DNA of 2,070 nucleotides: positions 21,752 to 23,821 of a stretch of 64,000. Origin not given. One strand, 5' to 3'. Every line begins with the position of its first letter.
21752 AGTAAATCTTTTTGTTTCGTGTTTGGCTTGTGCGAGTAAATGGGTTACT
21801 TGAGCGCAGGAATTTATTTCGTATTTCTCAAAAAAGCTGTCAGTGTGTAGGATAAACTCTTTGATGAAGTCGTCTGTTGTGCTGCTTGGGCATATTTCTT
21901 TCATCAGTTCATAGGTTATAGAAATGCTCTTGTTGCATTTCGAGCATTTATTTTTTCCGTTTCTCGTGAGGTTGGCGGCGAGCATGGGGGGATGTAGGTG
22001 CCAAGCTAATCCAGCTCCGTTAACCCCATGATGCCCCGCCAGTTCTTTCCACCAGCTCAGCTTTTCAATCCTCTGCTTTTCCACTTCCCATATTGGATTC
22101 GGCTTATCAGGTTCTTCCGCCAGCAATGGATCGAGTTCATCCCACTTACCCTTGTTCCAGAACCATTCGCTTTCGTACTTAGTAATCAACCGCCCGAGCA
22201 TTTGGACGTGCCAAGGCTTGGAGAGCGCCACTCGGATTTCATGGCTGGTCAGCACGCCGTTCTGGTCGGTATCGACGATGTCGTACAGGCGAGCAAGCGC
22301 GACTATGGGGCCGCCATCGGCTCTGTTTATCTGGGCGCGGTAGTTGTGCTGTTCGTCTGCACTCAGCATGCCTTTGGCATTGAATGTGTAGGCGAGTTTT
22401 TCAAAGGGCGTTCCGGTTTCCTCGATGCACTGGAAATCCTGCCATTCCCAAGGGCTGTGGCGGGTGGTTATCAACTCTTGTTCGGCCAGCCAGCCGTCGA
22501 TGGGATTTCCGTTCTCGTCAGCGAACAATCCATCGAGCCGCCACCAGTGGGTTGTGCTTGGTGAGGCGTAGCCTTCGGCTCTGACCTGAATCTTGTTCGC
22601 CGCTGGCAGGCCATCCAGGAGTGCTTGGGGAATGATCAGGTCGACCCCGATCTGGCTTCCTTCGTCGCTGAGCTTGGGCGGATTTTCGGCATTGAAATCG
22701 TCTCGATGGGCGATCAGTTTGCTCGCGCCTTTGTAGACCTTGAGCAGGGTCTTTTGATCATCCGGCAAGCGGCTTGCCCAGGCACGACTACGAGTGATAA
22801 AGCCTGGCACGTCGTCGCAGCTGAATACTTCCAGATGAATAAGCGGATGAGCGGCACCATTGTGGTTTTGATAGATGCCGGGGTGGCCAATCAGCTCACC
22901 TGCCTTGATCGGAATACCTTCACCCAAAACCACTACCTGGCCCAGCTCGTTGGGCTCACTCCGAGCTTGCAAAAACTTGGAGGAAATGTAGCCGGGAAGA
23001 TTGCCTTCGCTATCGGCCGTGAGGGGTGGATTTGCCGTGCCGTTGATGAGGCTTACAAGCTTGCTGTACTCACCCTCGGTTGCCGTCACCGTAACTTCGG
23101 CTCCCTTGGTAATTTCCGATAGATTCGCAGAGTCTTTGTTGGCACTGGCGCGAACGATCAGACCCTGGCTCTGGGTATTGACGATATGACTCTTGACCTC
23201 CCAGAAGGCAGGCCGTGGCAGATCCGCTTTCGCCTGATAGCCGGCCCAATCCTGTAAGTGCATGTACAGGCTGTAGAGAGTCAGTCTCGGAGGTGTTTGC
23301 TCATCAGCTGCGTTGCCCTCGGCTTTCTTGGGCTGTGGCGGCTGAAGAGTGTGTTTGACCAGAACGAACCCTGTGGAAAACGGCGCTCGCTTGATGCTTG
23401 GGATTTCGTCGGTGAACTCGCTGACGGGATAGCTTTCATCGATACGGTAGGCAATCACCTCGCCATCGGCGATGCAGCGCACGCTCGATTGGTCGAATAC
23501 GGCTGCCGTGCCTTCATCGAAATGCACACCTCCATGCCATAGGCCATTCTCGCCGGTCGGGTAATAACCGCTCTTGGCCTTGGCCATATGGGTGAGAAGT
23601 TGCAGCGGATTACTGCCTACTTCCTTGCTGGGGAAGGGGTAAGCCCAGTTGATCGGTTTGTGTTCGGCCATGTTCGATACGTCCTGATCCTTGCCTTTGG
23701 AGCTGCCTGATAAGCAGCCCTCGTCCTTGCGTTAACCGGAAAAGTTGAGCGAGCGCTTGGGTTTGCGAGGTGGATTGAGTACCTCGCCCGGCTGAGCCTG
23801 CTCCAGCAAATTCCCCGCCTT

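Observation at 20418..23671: Uncharacterised VgrG-linked 815-aa tri-modular cell-wall effector with translationally coupled periplasmic immunity gene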

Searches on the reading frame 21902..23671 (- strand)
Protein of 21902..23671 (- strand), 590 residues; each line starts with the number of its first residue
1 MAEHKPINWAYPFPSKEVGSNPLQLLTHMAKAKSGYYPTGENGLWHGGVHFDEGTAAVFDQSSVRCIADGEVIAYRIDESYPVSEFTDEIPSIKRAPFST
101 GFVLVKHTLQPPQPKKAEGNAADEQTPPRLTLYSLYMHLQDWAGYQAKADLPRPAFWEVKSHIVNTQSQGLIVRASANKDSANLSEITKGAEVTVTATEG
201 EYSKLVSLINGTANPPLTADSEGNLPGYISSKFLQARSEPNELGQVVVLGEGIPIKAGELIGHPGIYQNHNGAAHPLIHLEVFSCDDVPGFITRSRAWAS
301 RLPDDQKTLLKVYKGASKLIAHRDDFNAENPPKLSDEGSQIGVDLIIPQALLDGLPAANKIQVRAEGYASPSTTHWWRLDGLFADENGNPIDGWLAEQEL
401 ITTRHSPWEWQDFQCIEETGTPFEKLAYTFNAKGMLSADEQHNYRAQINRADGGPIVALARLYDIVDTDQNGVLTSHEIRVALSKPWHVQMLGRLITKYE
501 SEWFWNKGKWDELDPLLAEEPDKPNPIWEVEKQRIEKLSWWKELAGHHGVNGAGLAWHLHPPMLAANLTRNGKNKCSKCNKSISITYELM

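Call 31: search_protein_representatives(protein=window:21902-23671:-)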
Query: 590 residues. Proteins with E-value up to 0.001 (for the whole library): 1015; up to 1e-10: 650; up to 1e-30: 278. The best 150 are listed.
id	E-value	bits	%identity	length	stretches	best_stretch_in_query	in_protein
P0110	1.1e-275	932.4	70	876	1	1-561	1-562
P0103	6.6e-273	923.2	70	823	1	1-564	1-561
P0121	8.1e-204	695.0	57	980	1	9-571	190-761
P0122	2.8e-194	663.5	54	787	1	8-559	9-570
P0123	2.8e-193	660.1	56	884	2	163-568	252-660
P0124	6.9e-189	645.7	56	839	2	167-564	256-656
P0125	6.0e-183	626.0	52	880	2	168-564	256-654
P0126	9.7e-183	625.3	51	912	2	168-572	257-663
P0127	3.9e-179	613.5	53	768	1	1-568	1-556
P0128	3.4e-177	607.1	52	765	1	7-565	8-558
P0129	8.8e-176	602.4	50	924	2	169-585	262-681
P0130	2.5e-172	590.9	60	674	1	137-565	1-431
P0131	7.5e-168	576.2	51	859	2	169-570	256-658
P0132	6.5e-164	563.2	44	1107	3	152-572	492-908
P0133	1.6e-154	532.2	47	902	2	170-571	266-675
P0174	1.9e-103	363.5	40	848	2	180-562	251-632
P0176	2.7e-100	353.0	43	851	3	7-197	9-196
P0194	3.5e-78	280.0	38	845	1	21-568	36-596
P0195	4.9e-78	279.5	37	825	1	6-567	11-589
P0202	8.0e-74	265.6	44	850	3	22-158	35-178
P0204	2.2e-73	264.1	36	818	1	20-562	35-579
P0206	1.9e-72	261.1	38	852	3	8-148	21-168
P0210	9.4e-71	255.5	37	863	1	21-568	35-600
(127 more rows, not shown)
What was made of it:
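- The window's N domain matches P0174 at E 1.9e-103 (call 31).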

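Call 33: search_solved_structures(query=P0194, max_evalue=0.001, show_alignments=1)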
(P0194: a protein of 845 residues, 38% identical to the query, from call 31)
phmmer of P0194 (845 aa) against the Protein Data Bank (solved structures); distinct sequences matched with E-value up to 0.001: 7.
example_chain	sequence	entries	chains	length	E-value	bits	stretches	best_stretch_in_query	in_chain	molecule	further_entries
2cjl_A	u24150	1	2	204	0.00018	23.2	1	689-750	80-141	SECRETED CHITINASE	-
9ms7_A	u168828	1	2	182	0.00038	22.1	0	656-748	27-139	PWe2 endolysin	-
4ij4_A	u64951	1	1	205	0.00066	21.3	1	666-753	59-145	Chitinase A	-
3wh1_A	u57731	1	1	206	0.00066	21.3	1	666-753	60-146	Chitinase A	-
1wvv_A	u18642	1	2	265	0.00068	21.2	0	686-750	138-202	chitinase C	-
1wvu_A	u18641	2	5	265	0.00068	21.2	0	686-750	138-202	chitinase C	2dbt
8p8e_AAA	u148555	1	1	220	0.00082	21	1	682-748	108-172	Glycoside hydrolase family protein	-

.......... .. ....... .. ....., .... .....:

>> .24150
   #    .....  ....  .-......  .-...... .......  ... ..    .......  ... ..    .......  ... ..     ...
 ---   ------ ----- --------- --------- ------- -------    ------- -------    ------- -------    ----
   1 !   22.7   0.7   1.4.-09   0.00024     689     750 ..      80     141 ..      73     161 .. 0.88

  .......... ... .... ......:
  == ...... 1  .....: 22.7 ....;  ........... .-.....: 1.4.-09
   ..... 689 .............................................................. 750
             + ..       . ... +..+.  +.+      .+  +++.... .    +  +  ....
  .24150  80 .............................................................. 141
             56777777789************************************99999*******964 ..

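Call 34: list_cluster_members(proteins=[P0194, P0195, P0204, P0210, P0176, P0202, P0206, P0174, P0121, P0132])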
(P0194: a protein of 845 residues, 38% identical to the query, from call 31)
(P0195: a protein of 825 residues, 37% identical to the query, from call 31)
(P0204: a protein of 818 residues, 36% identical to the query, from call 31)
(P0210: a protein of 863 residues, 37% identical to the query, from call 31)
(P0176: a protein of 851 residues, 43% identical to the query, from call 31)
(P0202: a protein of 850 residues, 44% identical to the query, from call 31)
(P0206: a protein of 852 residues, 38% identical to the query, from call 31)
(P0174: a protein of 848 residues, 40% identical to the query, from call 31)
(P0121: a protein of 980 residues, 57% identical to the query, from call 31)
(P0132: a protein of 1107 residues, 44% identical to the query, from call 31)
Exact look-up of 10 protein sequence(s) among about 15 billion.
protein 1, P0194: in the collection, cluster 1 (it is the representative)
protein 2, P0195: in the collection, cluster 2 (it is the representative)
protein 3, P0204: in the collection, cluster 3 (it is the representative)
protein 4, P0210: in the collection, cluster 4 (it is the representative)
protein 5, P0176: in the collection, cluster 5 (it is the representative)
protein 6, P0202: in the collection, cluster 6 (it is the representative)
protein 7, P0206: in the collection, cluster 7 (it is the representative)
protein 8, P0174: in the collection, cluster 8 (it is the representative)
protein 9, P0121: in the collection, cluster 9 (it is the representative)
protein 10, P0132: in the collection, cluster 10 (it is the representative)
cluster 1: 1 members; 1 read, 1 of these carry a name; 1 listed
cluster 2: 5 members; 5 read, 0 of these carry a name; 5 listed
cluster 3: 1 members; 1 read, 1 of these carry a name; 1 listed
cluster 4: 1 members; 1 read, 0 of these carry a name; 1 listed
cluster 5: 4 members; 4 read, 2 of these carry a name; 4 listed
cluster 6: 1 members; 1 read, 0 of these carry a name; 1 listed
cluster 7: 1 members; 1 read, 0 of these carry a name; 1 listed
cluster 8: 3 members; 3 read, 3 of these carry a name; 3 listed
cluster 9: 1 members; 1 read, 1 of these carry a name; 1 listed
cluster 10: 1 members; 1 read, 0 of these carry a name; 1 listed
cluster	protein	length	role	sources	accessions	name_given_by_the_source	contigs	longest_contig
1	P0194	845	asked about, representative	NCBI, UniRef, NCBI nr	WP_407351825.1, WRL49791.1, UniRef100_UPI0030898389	hypothetical protein [Luteimonas sp. R10] | hypothetical protein n=1 Tax=Luteimonas sp. R10 TaxID=3108176 RepID=UPI0030898389 | hypothetical protein U3649_13385 [Luteimonas sp. R10]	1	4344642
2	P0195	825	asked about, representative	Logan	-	-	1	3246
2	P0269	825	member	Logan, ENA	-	-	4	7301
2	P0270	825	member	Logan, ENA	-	-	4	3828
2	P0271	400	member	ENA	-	-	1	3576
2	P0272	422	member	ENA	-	-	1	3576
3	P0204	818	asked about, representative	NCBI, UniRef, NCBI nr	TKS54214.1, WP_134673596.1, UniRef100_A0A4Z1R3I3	hypothetical protein E4582_05155 [Luteimonas yindakuii] | Chitinase n=1 Tax=Luteimonas yindakuii TaxID=2565782 RepID=A0A4Z1R3I3_9GAMM | hypothetical protein [Luteimonas yindakuii]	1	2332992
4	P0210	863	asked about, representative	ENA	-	-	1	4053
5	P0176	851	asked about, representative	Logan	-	-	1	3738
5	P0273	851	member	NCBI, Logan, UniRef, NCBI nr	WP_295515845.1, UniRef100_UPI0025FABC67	hypothetical protein [uncultured Pseudomonas sp.] | glycoside hydrolase family 19 protein n=1 Tax=uncultured Pseudomonas sp. TaxID=114707 ...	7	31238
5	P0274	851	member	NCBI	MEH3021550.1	MAG: hypothetical protein PGN19_02315 [Pseudomonas oryzihabitans]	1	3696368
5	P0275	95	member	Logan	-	-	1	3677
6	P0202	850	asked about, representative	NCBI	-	-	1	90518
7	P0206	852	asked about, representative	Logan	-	-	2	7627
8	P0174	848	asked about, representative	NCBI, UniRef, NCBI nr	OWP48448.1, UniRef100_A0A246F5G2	hypothetical protein CEG18_23950 [Pseudomonas nitroreducens] | Uncharacterized protein n=1 Tax=Pseudomonas nitroreducens TaxID=46680 ...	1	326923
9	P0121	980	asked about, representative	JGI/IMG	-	hypothetical protein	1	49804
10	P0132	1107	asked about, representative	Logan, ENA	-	-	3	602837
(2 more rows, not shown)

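Call 45: predict_structure(alignment_id=A1)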
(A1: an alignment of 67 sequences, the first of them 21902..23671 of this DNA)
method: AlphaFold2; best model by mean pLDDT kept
length: 590 residues; sequences in the alignment: 67
mean_pLDDT: 63.7   pTM: 0.47
mean pLDDT of the five models: 63.7, 62.8, 59.6, 57.5, 53.8
residues with pLDDT >= 90: 31; 70-90: 214; 50-70: 193; < 50: 152
segments of 3 or more residues with pLDDT < 50: 1-7, 35-47, 118-123, 291-293, 304-310, 368-371, 398-436, 443-466, 474-477, 482-503, 556-560
pLDDT, mean of each block of 10 residues (from residue 1): 44 75 62 48 44 78 81 84 57 65 80 53 57 80 75 76 85 91 91 87 90 88 88 84 80 82 69 71 54 49 46 58 76 72 54 73 59 71 60 62 30 31 43 47 45 38 48 51 40 39 56 59 71 69 55 49 58 66 59
secondary structure, 60 per line:
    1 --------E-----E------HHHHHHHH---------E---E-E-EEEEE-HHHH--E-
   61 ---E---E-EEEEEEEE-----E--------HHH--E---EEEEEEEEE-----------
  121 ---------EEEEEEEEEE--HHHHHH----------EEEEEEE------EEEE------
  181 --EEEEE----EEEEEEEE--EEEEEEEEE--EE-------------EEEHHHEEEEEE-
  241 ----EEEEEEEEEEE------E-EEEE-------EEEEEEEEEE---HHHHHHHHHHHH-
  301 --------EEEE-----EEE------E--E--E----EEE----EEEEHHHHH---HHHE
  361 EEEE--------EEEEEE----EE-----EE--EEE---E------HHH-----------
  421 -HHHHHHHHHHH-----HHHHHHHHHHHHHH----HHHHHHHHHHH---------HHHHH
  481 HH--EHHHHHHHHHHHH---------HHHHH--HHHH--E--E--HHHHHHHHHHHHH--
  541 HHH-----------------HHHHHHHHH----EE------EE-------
elements in order: H22-29 E47-51 H53-56 E70-77 E101-109 E130-139 H142-147 E158-164 E171-174 E183-187 E192-199 E202-210 E228-230 E234-239 E245-255 E264-267 E275-284 H288-299 E309-312 E318-320 E338-340 E345-348 H349-353 E360-364 E373-378 E394-396 H422-432 H438-451 H456-466 H476-482 H486-497 H507-511 H514-517 H526-538 H561-569
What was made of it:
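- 21875..22801 (-): Conserved Trp-rich middle region (aa 291-599) with no recognised family. Conservation ends near aa 575 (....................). It may be the VgrG-binding or structural part, by analogy with TseP-N. AF2 confidence is low here (call 45).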

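Call 48: fold_search(model_id=the predicted structure, library=pdb)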
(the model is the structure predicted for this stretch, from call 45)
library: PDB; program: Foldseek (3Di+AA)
matches with E <= 10: 522; with E <= 0.001: 0
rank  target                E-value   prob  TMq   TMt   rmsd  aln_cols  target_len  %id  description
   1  9a7d_A                2.3e-03  0.47  0.10  0.12  30.9       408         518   10  Integrative model of YRVJ-YACD by crosslinking MS and deep learning (released 2024-09-18)
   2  2kt8_MODEL_1_A        1.8e-02  1.00  0.10  0.68   4.6        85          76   19  Solution NMR structure of the CPE1231(468-535) protein from Clostridium perfringens, Northeast Structural Geno (released 2010-02-02)
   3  4krt_B                2.6e-02  0.95  0.12  0.19  10.9       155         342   12  X-ray structure of endolysin from clostridium perfringens phage phiSM101 (released 2014-04-02)
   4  9dvs_F                2.6e-02  0.04  0.07  0.04  39.1       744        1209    9  CryoEM structure of Syn7942 RNAP-SigA holoenzyme (released 2025-10-15)
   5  6rw8_A                2.6e-02  0.03  0.07  0.03  31.9       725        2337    8  Cryo-EM structure of Xenorhabdus nematophila XptA1 (released 2019-10-23)
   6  8vjh_J                2.9e-02  0.07  0.06  0.10  21.4       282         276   11  Cryo-EM of tail-tip of bacteriophage Chi (released 2024-10-02)
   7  7cso_A                5.1e-02  0.33  0.08  0.11  19.7       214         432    9  Structure of Ephexin4 DH-PH-SH3 (released 2021-02-24)
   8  3pvq_A                5.4e-02  0.75  0.09  0.18  18.3       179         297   14  Crystal structure of a putative dipeptidyl-peptidase VI (BT_1314) from BACTEROIDES THETAIOTAOMICRON VPI-5482 at 2.10 A (released 2011-02-02)
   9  7csr_A                6.3e-02  0.16  0.08  0.10  17.4       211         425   11  Structure of Ephexin4 R676L (released 2021-02-24)
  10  8emb_C                7.9e-02  0.02  0.06  0.06  33.0       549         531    9  X-ray crystal structure of Thermosynechococcus elongatus Si3 domain of RNA polymerase RpoC2 subunit (released 2022-11-09)
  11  9jgh_E                9.3e-02  0.10  0.08  0.17  17.7       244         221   10  cryo-EM structure of the TTP polymer at the tube's end (released 2025-07-16)
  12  2krs_MODEL_1_A        1.0e-01  1.00  0.10  0.69   4.0        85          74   12  Solution NMR structure of SH3 domain from CPF_0587 (fragment 415-479) from Clostridium perfringens. Northeast  (released 2010-01-26)
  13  8vhx_G                1.0e-01  0.08  0.08  0.14  21.5       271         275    9  Cryo-EM of neck of bacteriophage Chi (released 2024-10-02)
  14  9cc7_E                1.1e-01  0.06  0.05  0.13  21.5       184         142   12  Bacteriophage PhiTE extended connector complex (released 2025-04-16)
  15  8ygm_A                1.2e-01  0.04  0.06  0.11  21.2       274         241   10  The cryo-EM Structure of SPR (released 2025-03-05)
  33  2kyb_MODEL_1_A        2.5e-01  0.99  0.09  0.75   2.6        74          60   26  Solution structure of CpR82G from Clostridium perfringens. North East Structural Genomics Consortium Target Cp (released 2010-06-09)
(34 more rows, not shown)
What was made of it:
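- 22940..23203 (-): Bacterial SH3 (SH3b) domain inserted inside the M23-like domain (aa 157-244). Probably binds peptidoglycan. Foldseek hits to SH3b structures 2kt8, 2krs and 2kyb, probability 0.99-1.0, TM 0.68-0.75 (call 48).
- On Bacterial SH3 domain (PF08239 SH3_3): The fold is supported by Foldseek hits to SH3b NMR structures, probability 0.99-1.0 (call 48).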

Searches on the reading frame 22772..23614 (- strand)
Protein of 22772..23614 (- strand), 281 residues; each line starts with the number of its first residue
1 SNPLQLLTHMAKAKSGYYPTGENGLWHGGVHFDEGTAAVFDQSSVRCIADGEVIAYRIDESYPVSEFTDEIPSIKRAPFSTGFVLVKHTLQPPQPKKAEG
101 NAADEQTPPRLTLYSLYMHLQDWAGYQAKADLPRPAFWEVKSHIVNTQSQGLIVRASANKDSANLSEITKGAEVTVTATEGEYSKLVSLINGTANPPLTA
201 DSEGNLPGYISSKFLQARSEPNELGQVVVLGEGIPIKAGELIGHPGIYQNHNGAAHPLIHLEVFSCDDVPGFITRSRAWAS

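Call 52: search_solved_structures(query=A3, max_evalue=10, show_alignments=4)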
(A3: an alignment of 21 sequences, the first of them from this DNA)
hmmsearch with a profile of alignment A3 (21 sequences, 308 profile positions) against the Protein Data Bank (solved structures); distinct sequences matched with E-value up to 10: 5.
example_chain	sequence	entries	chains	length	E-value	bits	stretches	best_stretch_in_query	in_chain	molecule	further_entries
2kq8_A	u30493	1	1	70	0.011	18.6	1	170-208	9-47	Cell wall hydrolase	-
2kyb_A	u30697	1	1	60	0.027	17.3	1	170-209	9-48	Mannosyl-glycoprotein endo-beta-N-acetylglucosaminidase domain protein, possible enterotox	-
2kt8_A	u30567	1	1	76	0.034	17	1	169-213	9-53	Probable surface protein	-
4krt_A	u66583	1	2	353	0.52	13.1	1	162-218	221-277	Autolytic lysozyme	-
3kt2_A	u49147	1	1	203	1.4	11.7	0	240-290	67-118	Protease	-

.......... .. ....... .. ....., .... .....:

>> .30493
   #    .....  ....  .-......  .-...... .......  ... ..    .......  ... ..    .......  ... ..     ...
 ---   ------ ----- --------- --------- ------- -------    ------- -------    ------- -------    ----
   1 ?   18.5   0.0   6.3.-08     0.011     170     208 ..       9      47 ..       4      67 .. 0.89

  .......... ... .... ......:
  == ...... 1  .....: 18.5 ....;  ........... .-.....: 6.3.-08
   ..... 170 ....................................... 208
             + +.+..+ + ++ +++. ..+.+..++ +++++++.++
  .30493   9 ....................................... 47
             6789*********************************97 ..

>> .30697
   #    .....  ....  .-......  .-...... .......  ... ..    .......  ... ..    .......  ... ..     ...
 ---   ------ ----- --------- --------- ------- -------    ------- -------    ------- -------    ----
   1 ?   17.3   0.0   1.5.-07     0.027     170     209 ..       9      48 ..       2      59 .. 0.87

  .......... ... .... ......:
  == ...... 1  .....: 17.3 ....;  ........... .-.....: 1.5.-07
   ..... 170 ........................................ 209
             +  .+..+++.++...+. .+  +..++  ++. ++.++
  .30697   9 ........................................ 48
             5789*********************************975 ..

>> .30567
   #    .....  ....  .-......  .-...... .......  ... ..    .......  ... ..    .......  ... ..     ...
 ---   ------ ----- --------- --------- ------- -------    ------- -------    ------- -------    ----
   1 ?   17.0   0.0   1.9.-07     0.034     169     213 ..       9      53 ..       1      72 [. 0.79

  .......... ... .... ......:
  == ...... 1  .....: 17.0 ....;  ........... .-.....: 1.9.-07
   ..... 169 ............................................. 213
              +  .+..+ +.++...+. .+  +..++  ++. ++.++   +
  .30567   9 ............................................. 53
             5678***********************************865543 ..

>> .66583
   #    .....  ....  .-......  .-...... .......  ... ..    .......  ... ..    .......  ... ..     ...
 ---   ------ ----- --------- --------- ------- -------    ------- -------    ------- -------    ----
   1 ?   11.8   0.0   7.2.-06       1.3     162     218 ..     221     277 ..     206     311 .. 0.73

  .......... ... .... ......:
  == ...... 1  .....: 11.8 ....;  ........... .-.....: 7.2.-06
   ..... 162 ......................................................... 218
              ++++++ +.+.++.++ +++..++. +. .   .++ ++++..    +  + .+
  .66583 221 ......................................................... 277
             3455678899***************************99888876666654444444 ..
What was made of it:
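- Tried and rejected: A HMMER profile of 21 diverse N domains against PDB sequences gave only marginal SH3b hits (call 52).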
